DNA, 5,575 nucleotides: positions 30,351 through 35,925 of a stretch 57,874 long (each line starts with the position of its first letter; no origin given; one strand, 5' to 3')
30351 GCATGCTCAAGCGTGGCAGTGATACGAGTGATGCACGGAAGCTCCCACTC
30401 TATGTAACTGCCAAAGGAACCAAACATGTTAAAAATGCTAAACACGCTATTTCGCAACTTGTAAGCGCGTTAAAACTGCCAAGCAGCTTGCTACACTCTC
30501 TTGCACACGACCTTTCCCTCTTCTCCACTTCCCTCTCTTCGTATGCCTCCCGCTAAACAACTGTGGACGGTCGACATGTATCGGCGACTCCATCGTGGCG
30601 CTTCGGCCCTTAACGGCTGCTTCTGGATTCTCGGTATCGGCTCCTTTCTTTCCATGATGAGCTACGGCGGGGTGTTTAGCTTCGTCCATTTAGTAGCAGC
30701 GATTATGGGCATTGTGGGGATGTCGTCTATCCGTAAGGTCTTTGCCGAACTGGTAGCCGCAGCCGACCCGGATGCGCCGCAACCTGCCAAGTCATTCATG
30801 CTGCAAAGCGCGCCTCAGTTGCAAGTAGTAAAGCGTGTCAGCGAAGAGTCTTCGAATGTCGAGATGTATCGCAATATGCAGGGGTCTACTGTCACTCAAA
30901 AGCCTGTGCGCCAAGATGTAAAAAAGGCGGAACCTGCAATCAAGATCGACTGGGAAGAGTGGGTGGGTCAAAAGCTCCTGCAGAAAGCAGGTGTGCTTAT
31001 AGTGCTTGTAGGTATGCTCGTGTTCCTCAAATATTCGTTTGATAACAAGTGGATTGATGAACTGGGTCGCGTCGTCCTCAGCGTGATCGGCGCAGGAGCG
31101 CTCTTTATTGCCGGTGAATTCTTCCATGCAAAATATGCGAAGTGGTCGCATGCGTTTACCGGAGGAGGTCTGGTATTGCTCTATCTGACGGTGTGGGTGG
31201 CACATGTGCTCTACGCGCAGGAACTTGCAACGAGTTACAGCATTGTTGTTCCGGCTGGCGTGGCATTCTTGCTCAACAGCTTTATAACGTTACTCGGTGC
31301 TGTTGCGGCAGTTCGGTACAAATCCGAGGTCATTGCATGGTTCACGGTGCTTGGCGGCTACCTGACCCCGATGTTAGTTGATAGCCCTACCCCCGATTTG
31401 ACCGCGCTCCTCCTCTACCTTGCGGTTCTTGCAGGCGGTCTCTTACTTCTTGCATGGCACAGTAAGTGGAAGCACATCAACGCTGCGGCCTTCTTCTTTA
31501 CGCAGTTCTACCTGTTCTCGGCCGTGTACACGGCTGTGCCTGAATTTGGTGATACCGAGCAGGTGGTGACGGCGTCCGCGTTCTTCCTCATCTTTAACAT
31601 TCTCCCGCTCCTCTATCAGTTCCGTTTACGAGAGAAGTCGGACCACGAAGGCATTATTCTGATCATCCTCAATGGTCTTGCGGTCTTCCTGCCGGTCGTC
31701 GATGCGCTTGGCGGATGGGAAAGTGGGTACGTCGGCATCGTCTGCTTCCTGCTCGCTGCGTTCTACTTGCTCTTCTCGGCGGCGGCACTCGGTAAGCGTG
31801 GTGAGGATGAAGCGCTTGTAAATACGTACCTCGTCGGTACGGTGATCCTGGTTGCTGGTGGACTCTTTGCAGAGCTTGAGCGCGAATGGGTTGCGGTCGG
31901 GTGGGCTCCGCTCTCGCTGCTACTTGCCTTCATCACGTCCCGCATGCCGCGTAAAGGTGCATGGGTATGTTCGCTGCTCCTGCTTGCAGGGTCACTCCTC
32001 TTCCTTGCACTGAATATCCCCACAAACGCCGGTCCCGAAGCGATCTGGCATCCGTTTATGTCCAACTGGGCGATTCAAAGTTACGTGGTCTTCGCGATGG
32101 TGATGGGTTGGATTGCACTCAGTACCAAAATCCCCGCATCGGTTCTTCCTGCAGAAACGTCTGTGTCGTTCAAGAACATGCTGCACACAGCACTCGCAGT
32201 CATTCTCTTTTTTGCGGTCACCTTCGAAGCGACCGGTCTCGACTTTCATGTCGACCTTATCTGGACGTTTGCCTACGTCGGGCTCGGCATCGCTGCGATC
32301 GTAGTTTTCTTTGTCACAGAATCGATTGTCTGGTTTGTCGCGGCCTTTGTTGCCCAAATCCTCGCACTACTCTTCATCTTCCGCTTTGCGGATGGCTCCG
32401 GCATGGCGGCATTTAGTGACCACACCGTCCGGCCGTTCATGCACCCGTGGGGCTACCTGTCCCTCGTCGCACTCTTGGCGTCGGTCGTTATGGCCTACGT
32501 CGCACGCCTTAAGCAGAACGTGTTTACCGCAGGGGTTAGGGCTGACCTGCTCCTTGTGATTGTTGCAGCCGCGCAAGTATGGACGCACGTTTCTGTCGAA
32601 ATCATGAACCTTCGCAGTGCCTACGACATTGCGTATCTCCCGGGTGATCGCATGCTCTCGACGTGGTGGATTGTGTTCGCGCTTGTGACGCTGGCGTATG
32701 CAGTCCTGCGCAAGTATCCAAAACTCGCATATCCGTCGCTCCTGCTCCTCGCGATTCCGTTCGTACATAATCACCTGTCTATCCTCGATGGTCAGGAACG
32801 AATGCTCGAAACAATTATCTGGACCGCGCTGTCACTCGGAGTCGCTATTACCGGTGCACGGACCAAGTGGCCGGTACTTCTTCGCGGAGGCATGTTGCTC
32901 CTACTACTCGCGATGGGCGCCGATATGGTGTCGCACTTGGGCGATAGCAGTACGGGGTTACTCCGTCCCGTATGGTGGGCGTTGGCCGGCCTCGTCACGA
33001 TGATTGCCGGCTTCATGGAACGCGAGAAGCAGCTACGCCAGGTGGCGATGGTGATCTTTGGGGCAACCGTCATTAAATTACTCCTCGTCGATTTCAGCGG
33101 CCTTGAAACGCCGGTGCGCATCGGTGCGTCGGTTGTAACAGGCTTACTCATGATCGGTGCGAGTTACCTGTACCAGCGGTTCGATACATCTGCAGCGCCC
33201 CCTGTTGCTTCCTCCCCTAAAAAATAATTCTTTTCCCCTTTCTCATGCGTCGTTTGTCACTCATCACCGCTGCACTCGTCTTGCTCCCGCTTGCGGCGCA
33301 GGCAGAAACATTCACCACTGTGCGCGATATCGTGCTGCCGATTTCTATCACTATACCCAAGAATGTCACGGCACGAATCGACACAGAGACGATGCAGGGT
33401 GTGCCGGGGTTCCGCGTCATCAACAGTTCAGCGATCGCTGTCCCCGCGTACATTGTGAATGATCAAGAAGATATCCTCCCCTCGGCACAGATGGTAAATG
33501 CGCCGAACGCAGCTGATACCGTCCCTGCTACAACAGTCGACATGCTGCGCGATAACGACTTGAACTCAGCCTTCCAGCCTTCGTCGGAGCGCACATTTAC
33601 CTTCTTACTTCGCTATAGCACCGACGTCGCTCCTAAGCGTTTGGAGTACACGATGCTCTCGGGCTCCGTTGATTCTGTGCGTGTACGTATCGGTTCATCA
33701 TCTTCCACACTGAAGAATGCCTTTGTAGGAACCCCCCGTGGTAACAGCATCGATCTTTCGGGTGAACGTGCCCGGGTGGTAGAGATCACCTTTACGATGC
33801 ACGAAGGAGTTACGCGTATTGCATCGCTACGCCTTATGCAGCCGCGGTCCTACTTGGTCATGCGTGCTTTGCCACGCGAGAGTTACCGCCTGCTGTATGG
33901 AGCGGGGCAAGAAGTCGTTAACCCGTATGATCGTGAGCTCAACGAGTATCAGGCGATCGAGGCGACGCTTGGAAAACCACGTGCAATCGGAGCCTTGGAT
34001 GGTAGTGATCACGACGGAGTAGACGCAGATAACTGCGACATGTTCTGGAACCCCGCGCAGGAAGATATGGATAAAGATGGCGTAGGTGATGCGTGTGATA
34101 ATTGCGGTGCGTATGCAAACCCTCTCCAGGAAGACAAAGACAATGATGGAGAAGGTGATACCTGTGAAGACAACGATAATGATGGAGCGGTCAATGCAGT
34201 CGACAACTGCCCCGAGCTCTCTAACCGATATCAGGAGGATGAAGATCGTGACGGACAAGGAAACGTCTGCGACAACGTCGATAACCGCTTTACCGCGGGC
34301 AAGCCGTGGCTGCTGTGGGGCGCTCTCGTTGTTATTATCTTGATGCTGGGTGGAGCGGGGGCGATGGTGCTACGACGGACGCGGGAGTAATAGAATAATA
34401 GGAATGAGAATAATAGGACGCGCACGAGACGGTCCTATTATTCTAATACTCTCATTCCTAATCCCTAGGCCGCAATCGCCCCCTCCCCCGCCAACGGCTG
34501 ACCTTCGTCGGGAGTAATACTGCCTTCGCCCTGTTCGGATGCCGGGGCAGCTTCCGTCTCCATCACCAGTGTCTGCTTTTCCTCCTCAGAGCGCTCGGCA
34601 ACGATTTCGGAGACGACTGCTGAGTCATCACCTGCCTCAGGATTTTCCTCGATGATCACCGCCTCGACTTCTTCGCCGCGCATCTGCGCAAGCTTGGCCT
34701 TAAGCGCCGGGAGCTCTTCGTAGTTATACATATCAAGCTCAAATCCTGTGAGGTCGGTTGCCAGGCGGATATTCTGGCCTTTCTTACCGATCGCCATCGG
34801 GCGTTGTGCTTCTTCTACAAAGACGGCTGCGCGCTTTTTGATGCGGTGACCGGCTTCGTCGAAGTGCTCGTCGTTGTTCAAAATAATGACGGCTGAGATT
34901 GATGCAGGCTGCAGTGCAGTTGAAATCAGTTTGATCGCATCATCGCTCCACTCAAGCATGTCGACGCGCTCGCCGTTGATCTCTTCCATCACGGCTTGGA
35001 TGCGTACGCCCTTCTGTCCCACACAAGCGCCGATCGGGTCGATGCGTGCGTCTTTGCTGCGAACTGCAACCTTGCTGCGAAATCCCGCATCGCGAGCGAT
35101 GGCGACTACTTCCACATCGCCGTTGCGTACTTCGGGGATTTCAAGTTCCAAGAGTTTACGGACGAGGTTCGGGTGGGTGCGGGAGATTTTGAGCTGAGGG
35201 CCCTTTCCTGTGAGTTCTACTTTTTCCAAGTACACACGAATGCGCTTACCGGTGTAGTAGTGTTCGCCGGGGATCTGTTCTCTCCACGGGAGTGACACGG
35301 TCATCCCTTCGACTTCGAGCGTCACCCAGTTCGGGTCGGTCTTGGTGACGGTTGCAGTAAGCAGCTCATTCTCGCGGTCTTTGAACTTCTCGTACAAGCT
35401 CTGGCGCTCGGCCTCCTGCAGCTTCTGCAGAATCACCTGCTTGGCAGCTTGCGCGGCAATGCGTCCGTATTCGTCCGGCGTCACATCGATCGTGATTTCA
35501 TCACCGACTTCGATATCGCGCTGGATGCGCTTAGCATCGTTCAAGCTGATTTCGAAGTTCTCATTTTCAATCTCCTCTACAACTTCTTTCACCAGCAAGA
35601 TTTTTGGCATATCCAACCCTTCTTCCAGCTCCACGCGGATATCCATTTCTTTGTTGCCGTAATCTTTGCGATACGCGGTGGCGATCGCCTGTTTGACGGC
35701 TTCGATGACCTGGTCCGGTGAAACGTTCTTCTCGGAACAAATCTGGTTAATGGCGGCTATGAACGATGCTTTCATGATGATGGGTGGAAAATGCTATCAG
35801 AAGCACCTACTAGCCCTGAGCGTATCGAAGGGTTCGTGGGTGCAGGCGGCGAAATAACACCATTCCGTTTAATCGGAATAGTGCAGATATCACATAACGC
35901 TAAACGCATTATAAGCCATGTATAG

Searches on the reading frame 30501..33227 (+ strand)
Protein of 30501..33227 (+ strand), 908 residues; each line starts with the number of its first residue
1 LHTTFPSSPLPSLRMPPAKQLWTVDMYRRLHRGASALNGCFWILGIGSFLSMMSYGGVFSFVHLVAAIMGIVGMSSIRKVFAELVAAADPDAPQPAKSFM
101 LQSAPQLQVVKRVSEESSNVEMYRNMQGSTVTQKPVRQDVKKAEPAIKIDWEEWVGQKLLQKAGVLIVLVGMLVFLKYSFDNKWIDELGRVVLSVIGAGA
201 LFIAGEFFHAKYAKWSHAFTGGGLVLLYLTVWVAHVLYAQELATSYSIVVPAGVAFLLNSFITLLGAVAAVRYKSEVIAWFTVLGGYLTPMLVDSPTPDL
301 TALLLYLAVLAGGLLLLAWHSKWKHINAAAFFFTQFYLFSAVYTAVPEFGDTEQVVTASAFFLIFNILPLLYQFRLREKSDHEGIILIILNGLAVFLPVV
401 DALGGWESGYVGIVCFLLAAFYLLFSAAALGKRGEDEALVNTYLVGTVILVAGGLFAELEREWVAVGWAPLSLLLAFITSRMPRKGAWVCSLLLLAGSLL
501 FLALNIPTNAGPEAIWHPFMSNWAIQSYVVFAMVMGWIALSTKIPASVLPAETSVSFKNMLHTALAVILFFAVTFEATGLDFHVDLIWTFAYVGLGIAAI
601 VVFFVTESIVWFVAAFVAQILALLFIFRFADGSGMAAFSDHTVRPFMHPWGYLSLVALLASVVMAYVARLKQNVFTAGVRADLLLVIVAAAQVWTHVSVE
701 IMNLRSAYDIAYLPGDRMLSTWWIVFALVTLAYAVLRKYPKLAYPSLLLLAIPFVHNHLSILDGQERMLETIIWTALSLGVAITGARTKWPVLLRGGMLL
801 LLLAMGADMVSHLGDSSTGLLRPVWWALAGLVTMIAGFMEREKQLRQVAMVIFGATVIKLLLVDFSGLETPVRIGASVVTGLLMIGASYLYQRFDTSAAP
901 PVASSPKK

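Call 33: search_protein_families(library=pfam, proteins=[window:30501-33227:+], max_evalue=0.001)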
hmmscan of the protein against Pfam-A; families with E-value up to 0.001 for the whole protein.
window:30501-33227:+ (908 aa): 1 family
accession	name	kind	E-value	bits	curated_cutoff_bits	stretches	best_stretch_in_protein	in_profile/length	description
PF10101.14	DUF2339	-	5.6e-60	204.3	33.6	2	157-752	2-620/659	Predicted membrane protein (DUF2339)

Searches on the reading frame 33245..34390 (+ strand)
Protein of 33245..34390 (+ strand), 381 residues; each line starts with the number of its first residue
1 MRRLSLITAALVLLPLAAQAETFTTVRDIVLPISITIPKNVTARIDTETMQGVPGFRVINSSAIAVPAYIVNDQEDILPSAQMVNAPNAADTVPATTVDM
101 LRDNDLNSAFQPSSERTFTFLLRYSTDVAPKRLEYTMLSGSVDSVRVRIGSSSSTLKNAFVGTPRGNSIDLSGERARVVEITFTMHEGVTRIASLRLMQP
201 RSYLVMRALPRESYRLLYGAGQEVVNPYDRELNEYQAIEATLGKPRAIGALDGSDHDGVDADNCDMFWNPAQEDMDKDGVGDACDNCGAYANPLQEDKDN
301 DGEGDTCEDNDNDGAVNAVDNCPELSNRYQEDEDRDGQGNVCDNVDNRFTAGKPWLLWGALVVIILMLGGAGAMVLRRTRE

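Call 33: search_protein_families(library=pfam, proteins=[window:33245-34390:+], max_evalue=0.001)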
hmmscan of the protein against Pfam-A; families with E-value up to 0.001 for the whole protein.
window:33245-34390:+ (381 aa): 1 family
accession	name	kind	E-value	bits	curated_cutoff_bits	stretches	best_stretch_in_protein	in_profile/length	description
PF02412.23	TSP_3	-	9e-10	38.5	25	1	296-328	1-34/36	Thrombospondin type 3 repeat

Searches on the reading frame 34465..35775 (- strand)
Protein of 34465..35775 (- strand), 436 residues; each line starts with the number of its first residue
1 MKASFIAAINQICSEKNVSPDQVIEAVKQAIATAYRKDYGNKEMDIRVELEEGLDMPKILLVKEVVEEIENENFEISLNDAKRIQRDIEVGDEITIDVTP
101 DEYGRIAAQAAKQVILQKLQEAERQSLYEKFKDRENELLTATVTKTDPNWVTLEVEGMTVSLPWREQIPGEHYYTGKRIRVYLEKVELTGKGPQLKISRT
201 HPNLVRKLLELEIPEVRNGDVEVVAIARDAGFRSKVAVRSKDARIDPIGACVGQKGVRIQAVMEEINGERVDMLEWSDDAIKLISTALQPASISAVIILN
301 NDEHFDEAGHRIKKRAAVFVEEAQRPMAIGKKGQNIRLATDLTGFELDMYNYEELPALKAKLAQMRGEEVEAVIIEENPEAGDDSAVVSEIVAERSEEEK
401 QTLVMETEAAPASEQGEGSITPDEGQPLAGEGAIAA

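Call 33: search_protein_families(library=pfam, proteins=[window:34465-35775:-], max_evalue=0.001)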
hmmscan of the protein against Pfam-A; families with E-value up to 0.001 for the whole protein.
window:34465-35775:- (436 aa): 5 families
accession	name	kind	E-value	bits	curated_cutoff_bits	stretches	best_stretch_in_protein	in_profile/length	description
PF08529.16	NusA_N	-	2.1e-33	115.5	23.8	1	5-125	2-119/119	NusA N-terminal domain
PF13184.12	KH_5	-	3.2e-25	88.5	27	1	230-298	1-69/69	NusA-like KH domain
PF00575.29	S1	-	3.4e-06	27.8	22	1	132-197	1-73/74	S1 RNA binding domain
PF07650.23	KH_2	-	3.1e-05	24.1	22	1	309-341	17-52/78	KH domain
PF23095.1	KH_NusA_C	-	6.9e-05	23.3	34.2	1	318-349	3-34/59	Transcription termination/antitermination protein NusA, KH domain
